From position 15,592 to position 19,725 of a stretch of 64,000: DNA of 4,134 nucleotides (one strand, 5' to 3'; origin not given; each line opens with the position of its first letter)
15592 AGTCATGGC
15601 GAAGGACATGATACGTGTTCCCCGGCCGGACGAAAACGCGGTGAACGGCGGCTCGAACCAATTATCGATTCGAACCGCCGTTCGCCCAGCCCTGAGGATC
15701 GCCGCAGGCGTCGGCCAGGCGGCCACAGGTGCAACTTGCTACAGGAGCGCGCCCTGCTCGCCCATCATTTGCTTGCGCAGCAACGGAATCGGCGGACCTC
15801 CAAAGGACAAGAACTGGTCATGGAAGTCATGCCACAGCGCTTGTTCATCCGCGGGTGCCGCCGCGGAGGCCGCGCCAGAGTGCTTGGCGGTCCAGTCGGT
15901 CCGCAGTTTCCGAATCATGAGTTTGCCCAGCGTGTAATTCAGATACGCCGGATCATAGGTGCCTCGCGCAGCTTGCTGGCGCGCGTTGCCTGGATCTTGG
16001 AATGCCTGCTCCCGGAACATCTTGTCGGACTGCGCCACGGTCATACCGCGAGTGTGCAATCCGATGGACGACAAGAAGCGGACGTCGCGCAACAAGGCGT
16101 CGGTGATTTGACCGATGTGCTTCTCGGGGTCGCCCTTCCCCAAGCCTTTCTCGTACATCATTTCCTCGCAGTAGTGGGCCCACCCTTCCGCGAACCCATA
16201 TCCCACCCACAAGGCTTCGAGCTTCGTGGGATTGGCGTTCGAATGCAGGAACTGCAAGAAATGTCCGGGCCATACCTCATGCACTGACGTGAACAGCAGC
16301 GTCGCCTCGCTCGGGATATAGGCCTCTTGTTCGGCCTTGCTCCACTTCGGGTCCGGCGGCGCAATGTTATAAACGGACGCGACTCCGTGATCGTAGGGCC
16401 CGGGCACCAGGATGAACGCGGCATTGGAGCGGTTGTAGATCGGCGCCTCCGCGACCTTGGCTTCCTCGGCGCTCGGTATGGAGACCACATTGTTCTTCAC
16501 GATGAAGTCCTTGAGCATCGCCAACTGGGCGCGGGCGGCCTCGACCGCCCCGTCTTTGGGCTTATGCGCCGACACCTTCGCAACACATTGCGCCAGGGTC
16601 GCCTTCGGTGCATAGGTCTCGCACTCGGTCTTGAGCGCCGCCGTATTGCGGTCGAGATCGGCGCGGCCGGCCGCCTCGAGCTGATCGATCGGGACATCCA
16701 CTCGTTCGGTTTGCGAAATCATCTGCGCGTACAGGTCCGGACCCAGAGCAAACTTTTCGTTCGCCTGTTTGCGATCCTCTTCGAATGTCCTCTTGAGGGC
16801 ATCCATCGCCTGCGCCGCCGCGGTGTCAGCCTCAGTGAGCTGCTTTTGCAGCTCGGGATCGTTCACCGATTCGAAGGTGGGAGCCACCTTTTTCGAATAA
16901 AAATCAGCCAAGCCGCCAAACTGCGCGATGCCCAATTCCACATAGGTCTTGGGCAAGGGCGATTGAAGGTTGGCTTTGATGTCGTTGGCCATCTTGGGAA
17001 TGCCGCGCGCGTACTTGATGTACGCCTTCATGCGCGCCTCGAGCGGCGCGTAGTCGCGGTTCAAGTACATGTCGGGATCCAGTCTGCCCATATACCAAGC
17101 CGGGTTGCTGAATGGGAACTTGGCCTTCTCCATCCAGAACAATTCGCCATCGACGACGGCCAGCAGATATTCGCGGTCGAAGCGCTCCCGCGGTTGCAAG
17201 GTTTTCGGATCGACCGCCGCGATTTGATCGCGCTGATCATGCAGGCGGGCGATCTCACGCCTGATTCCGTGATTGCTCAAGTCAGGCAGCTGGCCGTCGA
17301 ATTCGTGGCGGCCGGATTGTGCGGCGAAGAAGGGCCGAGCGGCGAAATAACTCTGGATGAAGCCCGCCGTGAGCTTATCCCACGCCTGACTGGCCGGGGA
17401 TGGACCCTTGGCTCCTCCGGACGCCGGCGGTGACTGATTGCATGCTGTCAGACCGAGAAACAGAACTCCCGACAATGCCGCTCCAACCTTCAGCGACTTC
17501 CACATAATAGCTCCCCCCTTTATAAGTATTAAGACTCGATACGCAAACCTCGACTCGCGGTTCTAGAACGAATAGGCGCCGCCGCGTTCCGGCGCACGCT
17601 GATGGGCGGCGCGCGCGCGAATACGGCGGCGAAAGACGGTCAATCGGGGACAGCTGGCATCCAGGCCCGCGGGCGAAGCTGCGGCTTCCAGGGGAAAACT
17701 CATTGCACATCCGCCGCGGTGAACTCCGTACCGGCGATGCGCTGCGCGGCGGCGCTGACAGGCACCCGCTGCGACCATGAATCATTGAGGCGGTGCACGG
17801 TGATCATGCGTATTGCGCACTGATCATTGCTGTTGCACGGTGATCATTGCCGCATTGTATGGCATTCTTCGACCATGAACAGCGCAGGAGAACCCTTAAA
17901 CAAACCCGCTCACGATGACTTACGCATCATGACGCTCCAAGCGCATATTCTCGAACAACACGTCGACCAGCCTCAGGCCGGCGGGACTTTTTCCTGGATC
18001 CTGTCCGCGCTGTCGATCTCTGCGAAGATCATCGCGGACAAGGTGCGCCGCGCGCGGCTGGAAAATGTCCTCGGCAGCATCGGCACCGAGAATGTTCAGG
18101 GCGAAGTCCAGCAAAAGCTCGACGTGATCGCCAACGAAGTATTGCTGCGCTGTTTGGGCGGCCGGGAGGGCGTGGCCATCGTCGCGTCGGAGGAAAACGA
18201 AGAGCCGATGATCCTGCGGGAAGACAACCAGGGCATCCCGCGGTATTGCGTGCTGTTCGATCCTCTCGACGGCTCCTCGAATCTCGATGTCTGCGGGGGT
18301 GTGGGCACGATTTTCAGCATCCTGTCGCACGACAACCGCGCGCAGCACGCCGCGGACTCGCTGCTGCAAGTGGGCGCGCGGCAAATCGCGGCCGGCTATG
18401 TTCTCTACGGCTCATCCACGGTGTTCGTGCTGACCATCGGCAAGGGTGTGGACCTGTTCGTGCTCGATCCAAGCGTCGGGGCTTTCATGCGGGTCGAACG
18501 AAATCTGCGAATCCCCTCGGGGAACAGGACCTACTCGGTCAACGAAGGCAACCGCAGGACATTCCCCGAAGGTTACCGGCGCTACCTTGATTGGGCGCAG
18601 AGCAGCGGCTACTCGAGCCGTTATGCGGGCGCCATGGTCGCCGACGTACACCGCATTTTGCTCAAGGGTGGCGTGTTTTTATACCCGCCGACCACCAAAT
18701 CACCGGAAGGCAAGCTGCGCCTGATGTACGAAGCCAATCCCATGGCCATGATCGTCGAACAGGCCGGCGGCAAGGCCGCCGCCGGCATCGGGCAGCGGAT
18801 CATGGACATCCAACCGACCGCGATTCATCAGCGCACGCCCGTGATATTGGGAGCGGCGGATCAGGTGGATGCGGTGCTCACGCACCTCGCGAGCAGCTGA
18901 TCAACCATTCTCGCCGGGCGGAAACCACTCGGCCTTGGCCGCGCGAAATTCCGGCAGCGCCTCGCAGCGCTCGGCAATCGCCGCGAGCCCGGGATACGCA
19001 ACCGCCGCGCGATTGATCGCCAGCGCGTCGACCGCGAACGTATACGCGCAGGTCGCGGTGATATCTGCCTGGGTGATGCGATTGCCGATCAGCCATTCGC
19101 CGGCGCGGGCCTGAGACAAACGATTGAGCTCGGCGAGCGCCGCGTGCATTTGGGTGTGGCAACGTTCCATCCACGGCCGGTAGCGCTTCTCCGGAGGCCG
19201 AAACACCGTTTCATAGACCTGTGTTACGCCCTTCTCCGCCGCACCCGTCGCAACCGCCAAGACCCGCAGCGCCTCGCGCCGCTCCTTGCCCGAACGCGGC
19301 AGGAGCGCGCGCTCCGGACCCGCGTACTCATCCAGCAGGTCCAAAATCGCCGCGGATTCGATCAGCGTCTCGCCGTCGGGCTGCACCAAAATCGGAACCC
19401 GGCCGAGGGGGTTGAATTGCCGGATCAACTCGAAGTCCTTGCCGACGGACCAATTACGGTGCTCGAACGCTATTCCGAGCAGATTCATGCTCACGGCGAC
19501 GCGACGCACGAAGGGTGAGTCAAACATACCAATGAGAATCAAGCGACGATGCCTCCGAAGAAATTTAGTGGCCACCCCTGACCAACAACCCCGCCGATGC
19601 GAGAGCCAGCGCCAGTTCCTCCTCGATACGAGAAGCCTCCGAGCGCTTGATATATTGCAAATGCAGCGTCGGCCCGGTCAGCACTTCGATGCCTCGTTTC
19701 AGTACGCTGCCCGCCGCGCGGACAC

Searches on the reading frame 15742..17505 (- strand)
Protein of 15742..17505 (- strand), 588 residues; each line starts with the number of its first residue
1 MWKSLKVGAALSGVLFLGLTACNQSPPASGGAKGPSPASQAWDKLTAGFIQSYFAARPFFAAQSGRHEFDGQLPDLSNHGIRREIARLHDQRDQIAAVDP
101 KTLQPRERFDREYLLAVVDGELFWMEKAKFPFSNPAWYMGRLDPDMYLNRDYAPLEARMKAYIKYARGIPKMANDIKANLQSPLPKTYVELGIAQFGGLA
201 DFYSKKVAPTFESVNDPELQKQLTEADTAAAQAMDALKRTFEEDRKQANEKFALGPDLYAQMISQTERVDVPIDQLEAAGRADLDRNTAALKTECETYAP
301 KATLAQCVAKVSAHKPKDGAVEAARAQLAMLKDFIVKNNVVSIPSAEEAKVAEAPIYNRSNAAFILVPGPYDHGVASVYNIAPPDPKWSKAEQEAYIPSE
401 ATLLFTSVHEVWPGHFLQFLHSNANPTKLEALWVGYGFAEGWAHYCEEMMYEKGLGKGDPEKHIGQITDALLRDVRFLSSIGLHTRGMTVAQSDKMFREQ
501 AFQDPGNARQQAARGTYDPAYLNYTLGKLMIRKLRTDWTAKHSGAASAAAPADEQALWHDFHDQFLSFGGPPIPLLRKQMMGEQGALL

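Call 40: search_protein_families(library=pfam, proteins=[window:15742-17505:-], max_evalue=0.00001)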
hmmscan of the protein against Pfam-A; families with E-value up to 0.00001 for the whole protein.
window:15742-17505:- (588 aa): 1 family
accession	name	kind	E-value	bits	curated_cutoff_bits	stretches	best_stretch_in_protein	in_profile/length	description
PF05960.17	DUF885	-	3.4e-83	281.5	32.4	1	58-580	1-532/532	Bacterial protein of unknown function (DUF885)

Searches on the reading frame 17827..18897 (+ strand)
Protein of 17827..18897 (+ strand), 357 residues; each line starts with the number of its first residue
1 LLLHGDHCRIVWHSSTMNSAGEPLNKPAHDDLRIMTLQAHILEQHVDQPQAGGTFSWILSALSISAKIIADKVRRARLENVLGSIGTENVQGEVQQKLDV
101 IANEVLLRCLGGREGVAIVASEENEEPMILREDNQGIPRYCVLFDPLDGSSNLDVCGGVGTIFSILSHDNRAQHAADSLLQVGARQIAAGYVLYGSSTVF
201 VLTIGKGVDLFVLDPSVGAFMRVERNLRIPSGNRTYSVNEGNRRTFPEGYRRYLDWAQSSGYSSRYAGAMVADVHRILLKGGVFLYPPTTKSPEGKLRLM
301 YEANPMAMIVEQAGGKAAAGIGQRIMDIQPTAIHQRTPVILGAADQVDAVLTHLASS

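Call 40: search_protein_families(library=pfam, proteins=[window:17827-18897:+], max_evalue=0.00001)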
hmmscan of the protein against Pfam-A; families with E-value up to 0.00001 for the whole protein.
window:17827-18897:+ (357 aa): 2 families
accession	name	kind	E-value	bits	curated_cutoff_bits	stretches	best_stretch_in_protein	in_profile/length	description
PF00316.25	FBPase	-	9e-57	192.2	34.8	1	35-224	1-190/191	Fructose-1-6-bisphosphatase, N-terminal domain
PF18913.5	FBPase_C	-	5.4e-45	152.7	27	1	229-351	1-123/127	Fructose-1-6-bisphosphatase, C-terminal domain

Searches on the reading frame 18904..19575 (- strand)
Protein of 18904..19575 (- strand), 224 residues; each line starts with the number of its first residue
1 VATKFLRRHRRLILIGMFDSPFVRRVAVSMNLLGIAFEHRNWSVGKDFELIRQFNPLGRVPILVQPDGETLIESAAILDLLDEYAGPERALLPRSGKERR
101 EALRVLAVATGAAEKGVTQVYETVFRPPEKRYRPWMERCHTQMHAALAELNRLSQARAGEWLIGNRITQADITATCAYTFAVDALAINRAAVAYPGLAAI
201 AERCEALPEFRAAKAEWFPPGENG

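Call 40: search_protein_families(library=pfam, proteins=[window:18904-19575:-], max_evalue=0.00001)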
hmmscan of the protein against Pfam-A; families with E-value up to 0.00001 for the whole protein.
window:18904-19575:- (224 aa): 4 families
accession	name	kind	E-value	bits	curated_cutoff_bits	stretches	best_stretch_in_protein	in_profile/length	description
PF13417.12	GST_N_3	-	1.6e-17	64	22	1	14-87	1-73/75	Glutathione S-transferase, N-terminal domain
PF13409.12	GST_N_2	-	9e-13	49.1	25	1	20-83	2-69/70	Glutathione S-transferase, N-terminal domain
PF02798.26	GST_N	-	7.6e-07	29.8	20.9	1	12-82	3-75/76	Glutathione S-transferase, N-terminal domain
PF13410.11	GST_C_2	-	7.6e-07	29.6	24.9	1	134-199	2-65/69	Glutathione S-transferase, C-terminal domain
